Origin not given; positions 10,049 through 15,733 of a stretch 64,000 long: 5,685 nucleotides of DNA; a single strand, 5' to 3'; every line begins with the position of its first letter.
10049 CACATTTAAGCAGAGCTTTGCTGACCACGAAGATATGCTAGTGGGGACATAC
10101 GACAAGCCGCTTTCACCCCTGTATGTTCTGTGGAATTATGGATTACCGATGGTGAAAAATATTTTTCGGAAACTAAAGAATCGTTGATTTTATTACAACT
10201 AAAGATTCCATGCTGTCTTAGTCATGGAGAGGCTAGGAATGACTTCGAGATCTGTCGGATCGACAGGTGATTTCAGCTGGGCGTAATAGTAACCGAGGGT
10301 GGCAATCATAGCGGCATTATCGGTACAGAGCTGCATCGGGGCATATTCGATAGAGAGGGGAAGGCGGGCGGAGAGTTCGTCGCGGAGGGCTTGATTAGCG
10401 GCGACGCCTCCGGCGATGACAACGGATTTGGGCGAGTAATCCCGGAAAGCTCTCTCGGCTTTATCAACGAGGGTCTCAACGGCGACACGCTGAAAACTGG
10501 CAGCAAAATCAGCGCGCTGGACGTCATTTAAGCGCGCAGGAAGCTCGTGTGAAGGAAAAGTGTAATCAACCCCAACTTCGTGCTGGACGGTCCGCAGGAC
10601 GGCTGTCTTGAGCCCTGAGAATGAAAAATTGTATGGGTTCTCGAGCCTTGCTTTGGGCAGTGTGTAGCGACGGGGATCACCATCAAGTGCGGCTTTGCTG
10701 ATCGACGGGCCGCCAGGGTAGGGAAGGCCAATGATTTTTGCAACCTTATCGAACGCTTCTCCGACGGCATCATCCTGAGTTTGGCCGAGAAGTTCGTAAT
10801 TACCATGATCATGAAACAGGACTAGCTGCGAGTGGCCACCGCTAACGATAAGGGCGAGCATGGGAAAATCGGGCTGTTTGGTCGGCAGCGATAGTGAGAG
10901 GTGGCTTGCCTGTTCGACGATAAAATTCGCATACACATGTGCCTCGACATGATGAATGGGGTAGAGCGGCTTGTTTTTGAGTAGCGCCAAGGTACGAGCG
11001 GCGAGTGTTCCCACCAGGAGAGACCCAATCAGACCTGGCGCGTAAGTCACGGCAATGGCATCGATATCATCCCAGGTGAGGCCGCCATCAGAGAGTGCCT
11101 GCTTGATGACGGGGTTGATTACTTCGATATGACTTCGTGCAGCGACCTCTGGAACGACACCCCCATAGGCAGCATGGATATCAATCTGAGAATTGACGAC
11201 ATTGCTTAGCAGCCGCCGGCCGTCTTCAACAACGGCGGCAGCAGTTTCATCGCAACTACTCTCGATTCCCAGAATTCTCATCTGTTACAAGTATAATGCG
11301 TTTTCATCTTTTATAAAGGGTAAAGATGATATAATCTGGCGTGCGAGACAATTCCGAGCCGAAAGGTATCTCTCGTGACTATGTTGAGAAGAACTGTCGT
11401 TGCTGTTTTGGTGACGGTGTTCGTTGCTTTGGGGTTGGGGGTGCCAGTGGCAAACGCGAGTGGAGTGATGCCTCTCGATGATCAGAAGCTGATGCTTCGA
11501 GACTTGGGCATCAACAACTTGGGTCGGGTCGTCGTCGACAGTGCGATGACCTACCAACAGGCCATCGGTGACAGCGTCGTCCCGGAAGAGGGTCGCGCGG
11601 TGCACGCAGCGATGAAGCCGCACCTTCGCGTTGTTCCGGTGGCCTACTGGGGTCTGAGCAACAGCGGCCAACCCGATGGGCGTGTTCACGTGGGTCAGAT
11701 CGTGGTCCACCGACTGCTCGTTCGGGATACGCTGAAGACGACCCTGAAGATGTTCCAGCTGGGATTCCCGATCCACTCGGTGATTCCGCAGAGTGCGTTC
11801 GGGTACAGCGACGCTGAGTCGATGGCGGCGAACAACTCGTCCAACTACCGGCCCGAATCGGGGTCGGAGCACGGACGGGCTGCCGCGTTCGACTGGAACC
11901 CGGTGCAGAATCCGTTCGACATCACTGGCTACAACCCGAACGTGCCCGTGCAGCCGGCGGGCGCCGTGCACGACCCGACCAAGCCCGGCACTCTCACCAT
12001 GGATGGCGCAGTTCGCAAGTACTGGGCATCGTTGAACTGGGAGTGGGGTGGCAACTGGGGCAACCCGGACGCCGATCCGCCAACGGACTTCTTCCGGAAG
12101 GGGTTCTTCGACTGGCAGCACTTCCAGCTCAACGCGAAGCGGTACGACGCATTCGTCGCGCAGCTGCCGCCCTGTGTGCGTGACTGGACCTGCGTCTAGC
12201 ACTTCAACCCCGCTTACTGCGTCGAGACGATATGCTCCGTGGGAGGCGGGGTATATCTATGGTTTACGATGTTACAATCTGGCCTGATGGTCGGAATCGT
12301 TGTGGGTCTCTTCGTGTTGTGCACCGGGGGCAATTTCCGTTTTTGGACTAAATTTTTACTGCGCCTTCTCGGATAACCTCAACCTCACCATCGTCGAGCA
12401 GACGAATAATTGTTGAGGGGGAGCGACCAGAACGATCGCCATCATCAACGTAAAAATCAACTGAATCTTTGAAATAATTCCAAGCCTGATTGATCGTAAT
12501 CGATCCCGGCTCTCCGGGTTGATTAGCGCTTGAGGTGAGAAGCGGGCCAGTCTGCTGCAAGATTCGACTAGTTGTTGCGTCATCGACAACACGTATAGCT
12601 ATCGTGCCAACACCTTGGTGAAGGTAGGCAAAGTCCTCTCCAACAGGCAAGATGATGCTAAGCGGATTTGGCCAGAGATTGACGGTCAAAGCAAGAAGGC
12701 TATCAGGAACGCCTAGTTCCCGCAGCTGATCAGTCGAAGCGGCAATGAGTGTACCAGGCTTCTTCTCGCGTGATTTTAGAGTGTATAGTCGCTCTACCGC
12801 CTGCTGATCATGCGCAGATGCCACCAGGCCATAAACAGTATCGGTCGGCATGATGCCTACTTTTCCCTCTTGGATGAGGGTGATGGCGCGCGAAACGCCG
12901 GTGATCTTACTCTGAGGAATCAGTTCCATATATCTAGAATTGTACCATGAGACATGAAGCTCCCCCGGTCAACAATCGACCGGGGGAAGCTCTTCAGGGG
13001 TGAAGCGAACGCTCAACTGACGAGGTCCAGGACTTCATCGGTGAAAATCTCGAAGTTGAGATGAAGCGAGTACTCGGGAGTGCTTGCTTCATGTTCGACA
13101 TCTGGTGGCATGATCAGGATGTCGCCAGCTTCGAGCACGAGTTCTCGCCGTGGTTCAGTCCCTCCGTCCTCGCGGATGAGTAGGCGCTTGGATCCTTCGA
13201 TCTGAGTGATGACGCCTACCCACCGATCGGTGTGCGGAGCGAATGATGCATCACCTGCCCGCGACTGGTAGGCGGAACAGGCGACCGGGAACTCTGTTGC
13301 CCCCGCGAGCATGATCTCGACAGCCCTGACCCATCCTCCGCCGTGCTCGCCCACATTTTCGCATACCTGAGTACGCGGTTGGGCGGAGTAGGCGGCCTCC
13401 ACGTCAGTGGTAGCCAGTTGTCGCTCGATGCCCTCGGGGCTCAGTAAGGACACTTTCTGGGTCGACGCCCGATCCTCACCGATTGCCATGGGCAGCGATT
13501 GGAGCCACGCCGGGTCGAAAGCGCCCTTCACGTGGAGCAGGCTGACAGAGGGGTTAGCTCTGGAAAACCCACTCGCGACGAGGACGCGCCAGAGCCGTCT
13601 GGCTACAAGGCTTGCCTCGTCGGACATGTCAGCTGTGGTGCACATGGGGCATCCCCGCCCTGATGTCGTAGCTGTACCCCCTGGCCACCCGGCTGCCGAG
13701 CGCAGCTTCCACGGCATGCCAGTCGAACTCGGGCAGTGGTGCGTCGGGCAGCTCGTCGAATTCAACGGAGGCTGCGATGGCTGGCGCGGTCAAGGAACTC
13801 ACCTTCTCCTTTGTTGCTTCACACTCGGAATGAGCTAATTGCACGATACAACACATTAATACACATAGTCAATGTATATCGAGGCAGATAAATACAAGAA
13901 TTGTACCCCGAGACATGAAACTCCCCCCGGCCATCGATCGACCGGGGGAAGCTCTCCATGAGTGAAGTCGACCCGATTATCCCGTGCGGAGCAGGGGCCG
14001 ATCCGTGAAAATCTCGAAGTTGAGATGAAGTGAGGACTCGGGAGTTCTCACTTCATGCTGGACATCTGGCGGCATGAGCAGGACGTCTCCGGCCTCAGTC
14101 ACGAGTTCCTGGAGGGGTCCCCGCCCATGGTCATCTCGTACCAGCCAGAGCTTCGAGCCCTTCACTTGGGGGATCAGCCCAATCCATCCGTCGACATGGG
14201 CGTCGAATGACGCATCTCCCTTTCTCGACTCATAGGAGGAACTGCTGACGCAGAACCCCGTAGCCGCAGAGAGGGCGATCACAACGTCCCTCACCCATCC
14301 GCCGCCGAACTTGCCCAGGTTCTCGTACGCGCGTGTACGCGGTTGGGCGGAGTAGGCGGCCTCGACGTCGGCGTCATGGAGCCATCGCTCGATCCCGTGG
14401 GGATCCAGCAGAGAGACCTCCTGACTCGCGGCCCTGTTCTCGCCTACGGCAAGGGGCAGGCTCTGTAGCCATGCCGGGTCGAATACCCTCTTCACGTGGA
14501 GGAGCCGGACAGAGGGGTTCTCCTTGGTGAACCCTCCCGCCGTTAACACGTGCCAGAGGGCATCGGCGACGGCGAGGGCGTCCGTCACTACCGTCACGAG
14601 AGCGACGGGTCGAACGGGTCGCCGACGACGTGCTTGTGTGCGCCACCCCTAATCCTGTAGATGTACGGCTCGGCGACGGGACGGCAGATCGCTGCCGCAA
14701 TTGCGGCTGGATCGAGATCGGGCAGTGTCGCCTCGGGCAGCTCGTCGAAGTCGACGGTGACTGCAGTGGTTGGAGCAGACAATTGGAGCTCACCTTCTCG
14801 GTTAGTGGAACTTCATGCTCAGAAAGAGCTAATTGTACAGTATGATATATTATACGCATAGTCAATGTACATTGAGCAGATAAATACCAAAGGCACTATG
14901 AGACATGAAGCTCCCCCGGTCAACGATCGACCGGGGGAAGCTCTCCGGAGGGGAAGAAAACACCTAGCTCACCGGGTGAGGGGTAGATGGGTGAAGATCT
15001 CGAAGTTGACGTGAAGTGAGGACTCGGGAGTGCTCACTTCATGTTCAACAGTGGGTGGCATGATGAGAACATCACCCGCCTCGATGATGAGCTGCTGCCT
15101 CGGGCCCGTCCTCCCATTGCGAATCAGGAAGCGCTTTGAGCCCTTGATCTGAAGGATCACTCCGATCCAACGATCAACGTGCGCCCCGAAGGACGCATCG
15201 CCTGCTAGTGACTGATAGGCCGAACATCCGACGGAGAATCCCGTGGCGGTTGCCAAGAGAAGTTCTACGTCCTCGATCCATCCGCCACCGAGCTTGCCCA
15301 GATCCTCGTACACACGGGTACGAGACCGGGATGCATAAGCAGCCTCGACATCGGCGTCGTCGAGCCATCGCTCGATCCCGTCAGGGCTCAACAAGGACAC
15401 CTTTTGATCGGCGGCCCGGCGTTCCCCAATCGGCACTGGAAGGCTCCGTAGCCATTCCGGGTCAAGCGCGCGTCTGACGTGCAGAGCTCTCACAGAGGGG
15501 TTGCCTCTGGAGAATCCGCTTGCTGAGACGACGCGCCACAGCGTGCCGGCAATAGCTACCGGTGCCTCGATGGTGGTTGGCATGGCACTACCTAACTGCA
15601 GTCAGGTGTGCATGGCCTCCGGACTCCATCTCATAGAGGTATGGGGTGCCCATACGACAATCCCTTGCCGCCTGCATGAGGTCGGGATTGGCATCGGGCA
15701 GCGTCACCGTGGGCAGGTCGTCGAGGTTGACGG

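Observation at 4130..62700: Mosaic of at least 13 GC-rich mini-islands with their own expression signals, in a ~48-50 % GC reduced genome with no recombinase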

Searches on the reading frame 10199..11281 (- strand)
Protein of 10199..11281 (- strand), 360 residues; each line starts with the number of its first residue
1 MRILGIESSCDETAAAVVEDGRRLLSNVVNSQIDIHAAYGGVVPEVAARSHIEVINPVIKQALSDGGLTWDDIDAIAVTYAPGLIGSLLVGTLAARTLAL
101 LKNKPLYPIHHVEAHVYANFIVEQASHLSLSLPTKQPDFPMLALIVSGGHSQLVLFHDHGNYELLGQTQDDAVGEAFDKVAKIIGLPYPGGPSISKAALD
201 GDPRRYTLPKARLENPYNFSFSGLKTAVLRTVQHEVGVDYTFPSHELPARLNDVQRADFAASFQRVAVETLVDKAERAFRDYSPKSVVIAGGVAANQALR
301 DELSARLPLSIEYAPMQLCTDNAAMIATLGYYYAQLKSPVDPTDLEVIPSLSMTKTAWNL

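Call 10: search_protein_families(library=pfam, proteins=[window:10199-11281:-], max_evalue=0.01)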
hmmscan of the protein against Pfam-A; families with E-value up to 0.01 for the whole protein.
window:10199-11281:- (360 aa): 4 families
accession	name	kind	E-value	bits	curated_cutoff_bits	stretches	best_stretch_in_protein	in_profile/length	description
PF00814.31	TsaD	-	1.3e-91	307.4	24.8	1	24-327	2-263/264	tRNA N6-adenosine threonylcarbamoyltransferase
PF22521.2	HypF_C_2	-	1.2e-05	25.7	27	1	251-307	161-217/241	Carbamoyltransferase, Kae1-like Domain, second subdomain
PF02543.21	Carbam_trans_N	-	4.7e-05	23.4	24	1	255-303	272-320/346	Carbamoyltransferase N-terminus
PF18844.6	baeRF_family2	-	0.01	16.4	26.9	0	268-307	60-99/149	Bacterial archaeo-eukaryotic release factor family 2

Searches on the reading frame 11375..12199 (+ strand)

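Call 9: search_protein_families(library=pfam, proteins=[window:11375-12199:+], max_evalue=0.01)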
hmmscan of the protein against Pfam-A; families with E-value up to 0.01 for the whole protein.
window:11375-12199:+ (274 aa): 1 family
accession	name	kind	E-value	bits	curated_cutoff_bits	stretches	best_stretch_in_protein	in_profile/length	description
PF13539.11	Peptidase_M15_4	-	8.2e-06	26.7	25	1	163-232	6-64/70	D-alanyl-D-alanine carboxypeptidase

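Call 81: search_protein_families(library=pfam, max_evalue=0.01, proteins=[L091:9281-9763:+, L091:13171-13491:-])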
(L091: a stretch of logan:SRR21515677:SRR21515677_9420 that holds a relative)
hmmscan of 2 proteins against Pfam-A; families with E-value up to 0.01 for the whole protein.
L091:9281-9763:+ (160 aa): 0 families

L091:13171-13491:- (106 aa): 0 families

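Call 91: search_protein_families(library=phrogs, max_evalue=0.001, proteins=[window:11381-12199:+])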
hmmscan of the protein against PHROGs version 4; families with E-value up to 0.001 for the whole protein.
window:11381-12199:+ (272 aa): 1 family
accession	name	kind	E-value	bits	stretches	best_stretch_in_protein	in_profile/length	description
phrog_465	-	lysis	0.00051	20.4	1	217-260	144-175/292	endolysin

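Call 92: search_protein_families(library=padloc, max_evalue=0.001, proteins=[window:11381-12199:+])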
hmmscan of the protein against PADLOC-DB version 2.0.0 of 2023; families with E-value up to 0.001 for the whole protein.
window:11381-12199:+ (272 aa): 0 families

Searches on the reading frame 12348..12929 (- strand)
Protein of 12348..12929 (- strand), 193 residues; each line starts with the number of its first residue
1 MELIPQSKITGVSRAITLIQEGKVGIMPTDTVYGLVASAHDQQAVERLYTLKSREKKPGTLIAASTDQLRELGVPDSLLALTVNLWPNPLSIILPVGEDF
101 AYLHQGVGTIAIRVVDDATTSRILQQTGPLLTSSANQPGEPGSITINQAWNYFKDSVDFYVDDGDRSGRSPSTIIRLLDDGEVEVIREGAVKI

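Call 10: search_protein_families(library=pfam, proteins=[window:12348-12929:-], max_evalue=0.01)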
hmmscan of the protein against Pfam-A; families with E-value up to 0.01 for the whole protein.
window:12348-12929:- (193 aa): 1 family
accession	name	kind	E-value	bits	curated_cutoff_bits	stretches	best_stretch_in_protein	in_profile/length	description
PF01300.24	Sua5_yciO_yrdC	-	4.5e-42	144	25.1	1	18-189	2-178/178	Telomere recombination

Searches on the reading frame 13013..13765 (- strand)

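Call 9: search_protein_families(library=pfam, proteins=[window:13013-13765:-], max_evalue=0.01)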
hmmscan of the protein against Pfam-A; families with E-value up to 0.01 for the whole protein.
window:13013-13765:- (250 aa): 2 families
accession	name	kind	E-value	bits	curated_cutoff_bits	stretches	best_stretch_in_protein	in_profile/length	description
PF08007.18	JmjC_2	-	3.7e-11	43.1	22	1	199-245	78-124/127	JmjC domain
PF02311.25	AraC_binding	-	0.00059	20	21.1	1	168-228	9-62/135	AraC-like ligand binding domain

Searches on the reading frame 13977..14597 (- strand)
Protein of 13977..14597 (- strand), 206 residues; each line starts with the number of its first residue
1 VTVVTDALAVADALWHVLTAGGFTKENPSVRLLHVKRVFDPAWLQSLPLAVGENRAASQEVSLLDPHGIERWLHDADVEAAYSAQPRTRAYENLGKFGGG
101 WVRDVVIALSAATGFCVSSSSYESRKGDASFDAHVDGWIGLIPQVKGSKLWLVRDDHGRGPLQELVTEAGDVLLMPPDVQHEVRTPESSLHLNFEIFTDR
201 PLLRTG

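Call 9: search_protein_families(library=pfam, proteins=[window:13977-14597:-], max_evalue=0.01)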
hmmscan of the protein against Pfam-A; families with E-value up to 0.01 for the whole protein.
window:13977-14597:- (206 aa): 2 families
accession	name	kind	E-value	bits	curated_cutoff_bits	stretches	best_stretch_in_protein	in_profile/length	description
PF08007.18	JmjC_2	-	8.7e-10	38.7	22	1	115-197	22-120/127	JmjC domain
PF02311.25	AraC_binding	-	0.0063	16.7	21.1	0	124-187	9-65/135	AraC-like ligand binding domain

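Call 81: search_protein_families(library=pfam, max_evalue=0.01, proteins=[L091:9281-9763:+, L091:13171-13491:-])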
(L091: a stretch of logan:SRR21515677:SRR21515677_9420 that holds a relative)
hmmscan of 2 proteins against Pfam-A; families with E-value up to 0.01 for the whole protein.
L091:9281-9763:+ (160 aa): 0 families

L091:13171-13491:- (106 aa): 0 families

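Call 96: find_related_loci(query=window:13977-14597:-, collection=metagenome_contigs, flank=6000)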
Query window:13977-14597:- (206 aa) in metagenome_contigs; peptide patterns used: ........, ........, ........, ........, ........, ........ (x = any residue, [..] = any of these).
153 stretches matched a pattern, but none encodes a relative of the query by tblastn (E <= 1e-3).

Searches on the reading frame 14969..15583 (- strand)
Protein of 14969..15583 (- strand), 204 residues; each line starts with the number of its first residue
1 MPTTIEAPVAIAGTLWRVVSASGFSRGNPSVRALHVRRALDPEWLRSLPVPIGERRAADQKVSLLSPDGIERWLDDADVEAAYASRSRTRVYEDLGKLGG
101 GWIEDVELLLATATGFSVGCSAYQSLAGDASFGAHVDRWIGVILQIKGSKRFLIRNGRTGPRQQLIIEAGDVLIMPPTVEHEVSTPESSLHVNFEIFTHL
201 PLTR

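Call 9: search_protein_families(library=pfam, proteins=[window:14969-15583:-], max_evalue=0.01)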
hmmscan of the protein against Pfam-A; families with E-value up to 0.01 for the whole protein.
window:14969-15583:- (204 aa): 2 families
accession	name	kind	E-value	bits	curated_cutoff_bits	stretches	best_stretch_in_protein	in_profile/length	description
PF08007.18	JmjC_2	-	1.3e-10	41.3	22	1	116-197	22-120/127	JmjC domain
PF02311.25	AraC_binding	-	0.00024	21.3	21.1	1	130-186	14-64/135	AraC-like ligand binding domain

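Call 64: find_related_loci(query=A1, collection=metagenome_contigs, flank=6000)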
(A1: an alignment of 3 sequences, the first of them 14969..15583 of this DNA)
Query A1 (204 aa) in metagenome_contigs; peptide patterns used: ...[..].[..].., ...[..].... (x = any residue, [..] = any of these).
205 stretches matched a pattern, but none encodes a relative of the query by tblastn (E <= 1e-3).
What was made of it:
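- Tried and rejected: Two JGI metagenome scans for the cupin found nothing (calls 64, 96).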

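Call 65: find_related_loci(query=A1, collection=viral_contigs, flank=5000)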
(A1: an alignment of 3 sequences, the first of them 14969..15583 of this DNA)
Query A1 (204 aa) in viral_contigs; peptide patterns used: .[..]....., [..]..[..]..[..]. (x = any residue, [..] = any of these).
72 stretches matched a pattern, but none encodes a relative of the query by tblastn (E <= 1e-3).

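Call 81: search_protein_families(library=pfam, max_evalue=0.01, proteins=[L091:9281-9763:+, L091:13171-13491:-])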
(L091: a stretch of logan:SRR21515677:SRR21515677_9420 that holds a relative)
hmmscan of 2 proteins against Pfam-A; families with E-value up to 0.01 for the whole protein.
L091:9281-9763:+ (160 aa): 0 families

L091:13171-13491:- (106 aa): 0 families

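Call 91: search_protein_families(library=phrogs, max_evalue=0.001, proteins=[window:14969-15583:-])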
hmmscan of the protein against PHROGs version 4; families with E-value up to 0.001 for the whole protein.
window:14969-15583:- (204 aa): 1 family
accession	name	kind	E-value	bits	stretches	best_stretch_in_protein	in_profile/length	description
phrog_8014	-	unknown function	6.9e-06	26.9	1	104-195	105-213/239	-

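Call 92: search_protein_families(library=padloc, max_evalue=0.001, proteins=[window:14969-15583:-])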
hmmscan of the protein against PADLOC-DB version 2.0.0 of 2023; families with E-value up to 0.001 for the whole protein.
window:14969-15583:- (204 aa): 0 families

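Call 93: search_solved_structures(query=A1, max_evalue=0.01)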
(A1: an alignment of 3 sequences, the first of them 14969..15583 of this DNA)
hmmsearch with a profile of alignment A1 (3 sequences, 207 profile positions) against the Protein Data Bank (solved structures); distinct sequences matched with E-value up to 0.01: 0.

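Call 97: search_dna_similar(query=window:14969-15583:-, collection=plasmids, mode=protein, max_evalue=0.001, max_rows=15)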
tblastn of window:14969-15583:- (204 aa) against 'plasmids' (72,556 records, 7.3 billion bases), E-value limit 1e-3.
Records with a match: 2; places in all: 2; records where one place covers at least 80% of the query: 1.
Best place of each record, by identity: <60% 2.
By first word of the organism name: Streptomyces 2.
By predicted mobility (MOB-suite, as given by PLSDB): non-mobilizable 2.
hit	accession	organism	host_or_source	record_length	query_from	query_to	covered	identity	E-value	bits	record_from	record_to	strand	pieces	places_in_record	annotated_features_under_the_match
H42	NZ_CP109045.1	Streptomyces halstedii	-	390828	31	196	81%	35.9%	1e-19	93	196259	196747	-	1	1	cupin domain-containing protein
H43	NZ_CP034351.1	Streptomyces sp. W1SF4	-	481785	89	197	53%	31.0%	5e-4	47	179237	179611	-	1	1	cupin domain-containing protein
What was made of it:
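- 12944..15840 (-): Cassette array 4: three tandem units of about 975 bp. Each has a promoter, a small ORF (intact only at 15588-15767), a JmjC_2/cupin gene (13013-13645, 13977-14597, 14969-15583) and a conserved hairpin. GC3 0.66-0.74. Only Streptomyces cupins at 31-36% among plasmids (call 97).
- On Recent horizontal transfer from Actinomycetota host: Cupin: only 31-36% to Streptomyces (call 97), and it never had a full protein search.
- The cupin's only named relatives are Streptomyces cupins at 31-36% (call 97).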
